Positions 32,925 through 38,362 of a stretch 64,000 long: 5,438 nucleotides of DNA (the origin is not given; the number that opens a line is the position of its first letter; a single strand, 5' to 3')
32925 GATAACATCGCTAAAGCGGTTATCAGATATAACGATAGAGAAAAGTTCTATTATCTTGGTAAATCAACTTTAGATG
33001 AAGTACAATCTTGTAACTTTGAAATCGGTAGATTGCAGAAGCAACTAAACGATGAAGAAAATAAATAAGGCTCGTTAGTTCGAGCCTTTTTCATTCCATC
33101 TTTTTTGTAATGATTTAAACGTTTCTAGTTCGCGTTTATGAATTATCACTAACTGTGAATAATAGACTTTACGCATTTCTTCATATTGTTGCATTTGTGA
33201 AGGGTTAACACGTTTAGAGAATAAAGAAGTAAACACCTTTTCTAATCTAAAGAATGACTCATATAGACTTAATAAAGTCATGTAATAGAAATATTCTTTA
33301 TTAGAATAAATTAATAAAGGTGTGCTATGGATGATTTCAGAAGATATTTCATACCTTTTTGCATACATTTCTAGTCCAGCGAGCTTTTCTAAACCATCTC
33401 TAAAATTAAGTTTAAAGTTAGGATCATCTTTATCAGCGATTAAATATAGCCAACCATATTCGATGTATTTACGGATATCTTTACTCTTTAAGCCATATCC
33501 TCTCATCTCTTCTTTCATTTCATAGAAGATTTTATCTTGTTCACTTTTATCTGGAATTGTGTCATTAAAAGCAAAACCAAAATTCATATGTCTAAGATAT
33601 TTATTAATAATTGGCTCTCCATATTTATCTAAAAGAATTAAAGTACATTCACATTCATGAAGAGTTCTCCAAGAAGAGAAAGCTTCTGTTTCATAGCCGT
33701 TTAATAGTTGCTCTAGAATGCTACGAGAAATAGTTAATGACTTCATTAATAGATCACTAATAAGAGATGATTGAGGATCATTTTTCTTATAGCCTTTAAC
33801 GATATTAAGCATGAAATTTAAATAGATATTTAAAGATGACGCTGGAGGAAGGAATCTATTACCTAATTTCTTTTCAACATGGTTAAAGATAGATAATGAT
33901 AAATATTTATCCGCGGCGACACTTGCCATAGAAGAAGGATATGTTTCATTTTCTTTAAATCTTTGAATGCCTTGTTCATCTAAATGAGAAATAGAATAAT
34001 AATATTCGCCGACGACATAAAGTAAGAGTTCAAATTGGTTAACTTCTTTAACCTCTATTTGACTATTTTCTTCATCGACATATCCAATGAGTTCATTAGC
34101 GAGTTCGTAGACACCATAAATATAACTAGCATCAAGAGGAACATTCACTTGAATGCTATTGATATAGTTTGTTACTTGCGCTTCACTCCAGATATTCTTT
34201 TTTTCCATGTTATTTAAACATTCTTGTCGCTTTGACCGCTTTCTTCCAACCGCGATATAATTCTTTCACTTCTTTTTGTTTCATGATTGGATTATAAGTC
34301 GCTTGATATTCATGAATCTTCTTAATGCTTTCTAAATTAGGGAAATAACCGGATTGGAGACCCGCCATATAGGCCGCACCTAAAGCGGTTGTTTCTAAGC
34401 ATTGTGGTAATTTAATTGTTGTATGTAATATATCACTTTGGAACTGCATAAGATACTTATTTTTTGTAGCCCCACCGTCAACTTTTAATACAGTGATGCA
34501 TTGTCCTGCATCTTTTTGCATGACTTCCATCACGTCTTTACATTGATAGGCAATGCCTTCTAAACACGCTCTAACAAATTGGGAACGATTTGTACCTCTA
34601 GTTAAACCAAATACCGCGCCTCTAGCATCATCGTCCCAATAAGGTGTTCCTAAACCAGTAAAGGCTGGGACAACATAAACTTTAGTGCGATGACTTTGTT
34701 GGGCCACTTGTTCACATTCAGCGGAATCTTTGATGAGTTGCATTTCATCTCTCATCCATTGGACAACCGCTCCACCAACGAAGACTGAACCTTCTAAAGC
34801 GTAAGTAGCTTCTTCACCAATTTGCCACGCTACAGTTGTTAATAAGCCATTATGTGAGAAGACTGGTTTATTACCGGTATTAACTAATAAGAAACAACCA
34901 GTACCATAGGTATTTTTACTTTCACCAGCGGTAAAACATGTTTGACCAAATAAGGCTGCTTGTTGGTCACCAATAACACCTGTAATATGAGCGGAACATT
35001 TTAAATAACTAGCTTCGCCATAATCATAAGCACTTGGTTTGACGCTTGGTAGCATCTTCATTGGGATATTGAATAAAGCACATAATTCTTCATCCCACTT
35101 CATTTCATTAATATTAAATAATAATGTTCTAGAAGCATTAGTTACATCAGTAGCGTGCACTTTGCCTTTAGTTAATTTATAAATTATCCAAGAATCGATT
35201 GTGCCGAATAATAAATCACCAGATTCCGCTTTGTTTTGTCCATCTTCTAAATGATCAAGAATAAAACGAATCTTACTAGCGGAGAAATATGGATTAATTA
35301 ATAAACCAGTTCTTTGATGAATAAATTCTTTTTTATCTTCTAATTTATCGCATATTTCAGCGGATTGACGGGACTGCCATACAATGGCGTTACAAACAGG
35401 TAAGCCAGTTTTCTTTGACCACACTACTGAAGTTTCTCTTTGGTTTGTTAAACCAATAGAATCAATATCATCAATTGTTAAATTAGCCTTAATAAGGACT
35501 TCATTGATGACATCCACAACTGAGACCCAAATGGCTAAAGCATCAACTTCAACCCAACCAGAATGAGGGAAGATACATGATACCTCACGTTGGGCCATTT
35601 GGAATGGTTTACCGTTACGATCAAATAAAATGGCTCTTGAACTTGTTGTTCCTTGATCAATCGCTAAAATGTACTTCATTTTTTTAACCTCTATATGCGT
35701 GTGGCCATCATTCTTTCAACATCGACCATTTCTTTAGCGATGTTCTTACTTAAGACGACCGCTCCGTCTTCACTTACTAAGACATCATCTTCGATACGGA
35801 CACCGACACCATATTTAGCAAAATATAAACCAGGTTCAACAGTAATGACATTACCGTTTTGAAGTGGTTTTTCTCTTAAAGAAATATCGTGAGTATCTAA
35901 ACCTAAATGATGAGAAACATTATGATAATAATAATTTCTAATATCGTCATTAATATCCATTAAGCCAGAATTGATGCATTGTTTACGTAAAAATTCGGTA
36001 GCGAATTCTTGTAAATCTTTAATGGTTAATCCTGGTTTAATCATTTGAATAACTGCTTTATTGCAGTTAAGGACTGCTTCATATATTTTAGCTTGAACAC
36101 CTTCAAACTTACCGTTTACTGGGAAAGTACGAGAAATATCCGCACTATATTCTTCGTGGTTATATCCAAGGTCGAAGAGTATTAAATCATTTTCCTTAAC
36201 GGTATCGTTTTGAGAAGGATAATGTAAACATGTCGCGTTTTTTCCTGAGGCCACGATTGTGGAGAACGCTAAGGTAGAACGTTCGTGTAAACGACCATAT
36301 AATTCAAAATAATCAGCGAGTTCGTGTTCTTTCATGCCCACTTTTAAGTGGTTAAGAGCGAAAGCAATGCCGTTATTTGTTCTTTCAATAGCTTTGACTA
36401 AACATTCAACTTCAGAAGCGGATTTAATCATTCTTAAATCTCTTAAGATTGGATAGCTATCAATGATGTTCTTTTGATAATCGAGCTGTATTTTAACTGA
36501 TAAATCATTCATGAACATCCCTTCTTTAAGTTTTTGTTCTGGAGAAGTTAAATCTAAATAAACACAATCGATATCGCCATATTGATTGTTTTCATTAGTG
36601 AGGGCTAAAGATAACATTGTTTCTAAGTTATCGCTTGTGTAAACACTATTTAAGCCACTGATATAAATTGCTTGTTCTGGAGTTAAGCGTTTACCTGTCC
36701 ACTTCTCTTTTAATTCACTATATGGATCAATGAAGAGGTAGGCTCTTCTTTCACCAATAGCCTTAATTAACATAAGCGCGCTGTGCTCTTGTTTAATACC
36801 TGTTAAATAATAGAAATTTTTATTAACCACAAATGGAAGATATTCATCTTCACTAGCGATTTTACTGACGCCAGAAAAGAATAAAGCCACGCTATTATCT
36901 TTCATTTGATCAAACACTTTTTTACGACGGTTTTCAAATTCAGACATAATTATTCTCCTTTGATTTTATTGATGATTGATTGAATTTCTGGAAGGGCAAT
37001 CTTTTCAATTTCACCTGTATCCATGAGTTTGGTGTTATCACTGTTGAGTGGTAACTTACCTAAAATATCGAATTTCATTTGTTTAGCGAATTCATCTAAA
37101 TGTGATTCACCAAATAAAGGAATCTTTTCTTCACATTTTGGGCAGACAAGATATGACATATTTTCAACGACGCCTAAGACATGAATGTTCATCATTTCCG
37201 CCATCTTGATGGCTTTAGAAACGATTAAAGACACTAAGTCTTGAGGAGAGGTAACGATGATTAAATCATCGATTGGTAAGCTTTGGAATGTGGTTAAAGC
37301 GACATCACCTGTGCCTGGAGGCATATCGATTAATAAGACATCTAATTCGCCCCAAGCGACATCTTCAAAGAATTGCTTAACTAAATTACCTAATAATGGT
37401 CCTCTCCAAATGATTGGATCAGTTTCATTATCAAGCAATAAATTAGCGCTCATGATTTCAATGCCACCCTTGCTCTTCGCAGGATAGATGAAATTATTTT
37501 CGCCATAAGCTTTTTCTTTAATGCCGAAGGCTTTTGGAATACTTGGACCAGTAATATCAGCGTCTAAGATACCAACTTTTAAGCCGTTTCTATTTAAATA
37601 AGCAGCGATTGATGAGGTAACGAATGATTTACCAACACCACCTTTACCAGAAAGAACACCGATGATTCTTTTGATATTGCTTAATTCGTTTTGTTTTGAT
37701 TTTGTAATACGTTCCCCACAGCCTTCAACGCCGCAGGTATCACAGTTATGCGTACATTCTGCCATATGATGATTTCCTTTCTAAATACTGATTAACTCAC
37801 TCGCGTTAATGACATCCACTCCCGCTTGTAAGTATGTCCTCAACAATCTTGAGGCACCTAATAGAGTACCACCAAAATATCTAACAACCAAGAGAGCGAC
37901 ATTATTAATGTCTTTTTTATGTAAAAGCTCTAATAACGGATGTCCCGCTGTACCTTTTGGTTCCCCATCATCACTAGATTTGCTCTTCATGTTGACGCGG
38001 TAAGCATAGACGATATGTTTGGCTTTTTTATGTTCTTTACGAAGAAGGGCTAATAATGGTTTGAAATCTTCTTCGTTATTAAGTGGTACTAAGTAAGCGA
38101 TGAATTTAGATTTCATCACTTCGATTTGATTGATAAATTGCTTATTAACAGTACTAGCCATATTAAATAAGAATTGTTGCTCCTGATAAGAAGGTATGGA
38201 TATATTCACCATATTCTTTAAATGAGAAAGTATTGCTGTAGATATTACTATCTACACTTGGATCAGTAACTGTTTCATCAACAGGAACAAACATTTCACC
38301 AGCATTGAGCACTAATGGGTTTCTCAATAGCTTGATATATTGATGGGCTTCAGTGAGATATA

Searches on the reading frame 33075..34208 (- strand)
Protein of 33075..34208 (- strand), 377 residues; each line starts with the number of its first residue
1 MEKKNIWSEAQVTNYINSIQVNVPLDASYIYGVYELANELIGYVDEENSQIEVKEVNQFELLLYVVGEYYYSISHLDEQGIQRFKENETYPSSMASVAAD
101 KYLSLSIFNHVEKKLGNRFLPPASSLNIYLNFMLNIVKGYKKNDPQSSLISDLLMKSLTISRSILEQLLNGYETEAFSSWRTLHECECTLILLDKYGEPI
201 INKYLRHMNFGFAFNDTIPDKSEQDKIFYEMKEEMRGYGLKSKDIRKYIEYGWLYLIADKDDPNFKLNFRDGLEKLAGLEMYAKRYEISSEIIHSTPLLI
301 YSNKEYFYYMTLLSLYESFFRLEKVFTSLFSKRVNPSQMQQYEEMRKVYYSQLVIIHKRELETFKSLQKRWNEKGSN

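Call 30: search_protein_families(library=pfam, proteins=[window:33075-34208:-], max_evalue=0.00001)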
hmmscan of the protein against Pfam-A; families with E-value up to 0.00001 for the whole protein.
window:33075-34208:- (377 aa): 1 family
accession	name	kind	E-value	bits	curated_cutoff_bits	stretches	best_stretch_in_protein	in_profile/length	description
PF18928.5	DUF5677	-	8.8e-13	49.1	27.1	1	149-300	3-155/166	Family of unknown function (DUF5677)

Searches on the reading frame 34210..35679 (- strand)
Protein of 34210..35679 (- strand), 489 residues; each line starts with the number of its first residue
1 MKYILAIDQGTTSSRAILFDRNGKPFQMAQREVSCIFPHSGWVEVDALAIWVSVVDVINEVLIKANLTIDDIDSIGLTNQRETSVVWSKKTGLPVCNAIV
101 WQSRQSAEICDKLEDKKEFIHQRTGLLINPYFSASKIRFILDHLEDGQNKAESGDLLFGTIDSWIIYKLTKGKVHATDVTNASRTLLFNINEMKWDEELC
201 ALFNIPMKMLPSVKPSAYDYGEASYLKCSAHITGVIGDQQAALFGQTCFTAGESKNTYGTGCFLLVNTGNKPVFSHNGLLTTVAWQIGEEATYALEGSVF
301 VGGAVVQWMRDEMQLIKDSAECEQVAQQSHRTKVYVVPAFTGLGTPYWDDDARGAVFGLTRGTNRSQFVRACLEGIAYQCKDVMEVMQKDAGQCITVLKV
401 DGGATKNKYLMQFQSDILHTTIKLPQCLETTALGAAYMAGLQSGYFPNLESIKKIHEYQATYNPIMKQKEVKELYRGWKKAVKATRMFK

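Call 30: search_protein_families(library=pfam, proteins=[window:34210-35679:-], max_evalue=0.00001)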
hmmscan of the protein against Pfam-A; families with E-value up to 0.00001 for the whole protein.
window:34210-35679:- (489 aa): 2 families
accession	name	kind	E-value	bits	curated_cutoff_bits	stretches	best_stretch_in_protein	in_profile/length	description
PF00370.27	FGGY_N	-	3.7e-64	217.1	28.8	1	3-245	1-245/245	FGGY family of carbohydrate kinases, N-terminal domain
PF02782.22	FGGY_C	-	2.2e-43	148.8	27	1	256-441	3-196/198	FGGY family of carbohydrate kinases, C-terminal domain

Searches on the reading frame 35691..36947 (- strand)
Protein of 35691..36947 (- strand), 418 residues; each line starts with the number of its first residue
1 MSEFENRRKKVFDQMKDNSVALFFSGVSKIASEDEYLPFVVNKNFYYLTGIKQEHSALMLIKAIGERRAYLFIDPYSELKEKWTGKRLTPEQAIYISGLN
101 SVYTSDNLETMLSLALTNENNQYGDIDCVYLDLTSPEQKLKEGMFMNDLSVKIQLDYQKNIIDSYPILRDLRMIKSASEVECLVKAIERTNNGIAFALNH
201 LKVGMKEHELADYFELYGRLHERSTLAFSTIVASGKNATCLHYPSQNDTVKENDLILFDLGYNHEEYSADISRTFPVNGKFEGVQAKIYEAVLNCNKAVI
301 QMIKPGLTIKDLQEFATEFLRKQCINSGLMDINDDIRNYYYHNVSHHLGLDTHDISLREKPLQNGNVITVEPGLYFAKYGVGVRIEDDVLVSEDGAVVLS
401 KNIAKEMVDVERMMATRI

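Call 30: search_protein_families(library=pfam, proteins=[window:35691-36947:-], max_evalue=0.00001)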
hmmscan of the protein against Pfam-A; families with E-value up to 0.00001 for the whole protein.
window:35691-36947:- (418 aa): 2 families
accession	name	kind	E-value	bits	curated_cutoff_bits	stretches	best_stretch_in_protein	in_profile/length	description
PF00557.29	Peptidase_M24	-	8.1e-52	176.5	23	1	181-393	1-208/208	Metallopeptidase family M24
PF05195.22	AMP_N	-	3.4e-26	91.8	24.6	1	4-120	1-118/121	Aminopeptidase P, N-terminal domain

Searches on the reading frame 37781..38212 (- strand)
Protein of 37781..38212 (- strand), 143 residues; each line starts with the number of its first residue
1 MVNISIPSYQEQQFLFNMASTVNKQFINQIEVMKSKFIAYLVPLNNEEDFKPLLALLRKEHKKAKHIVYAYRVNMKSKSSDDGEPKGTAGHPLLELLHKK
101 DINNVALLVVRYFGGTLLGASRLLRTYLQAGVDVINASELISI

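Call 30: search_protein_families(library=pfam, proteins=[window:37781-38212:-], max_evalue=0.00001)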
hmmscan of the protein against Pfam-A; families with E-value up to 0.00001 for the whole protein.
window:37781-38212:- (143 aa): 1 family
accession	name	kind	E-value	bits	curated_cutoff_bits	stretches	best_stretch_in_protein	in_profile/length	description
PF01205.25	UPF0029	-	3.6e-34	117.4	27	1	34-133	2-105/107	Uncharacterized protein family UPF0029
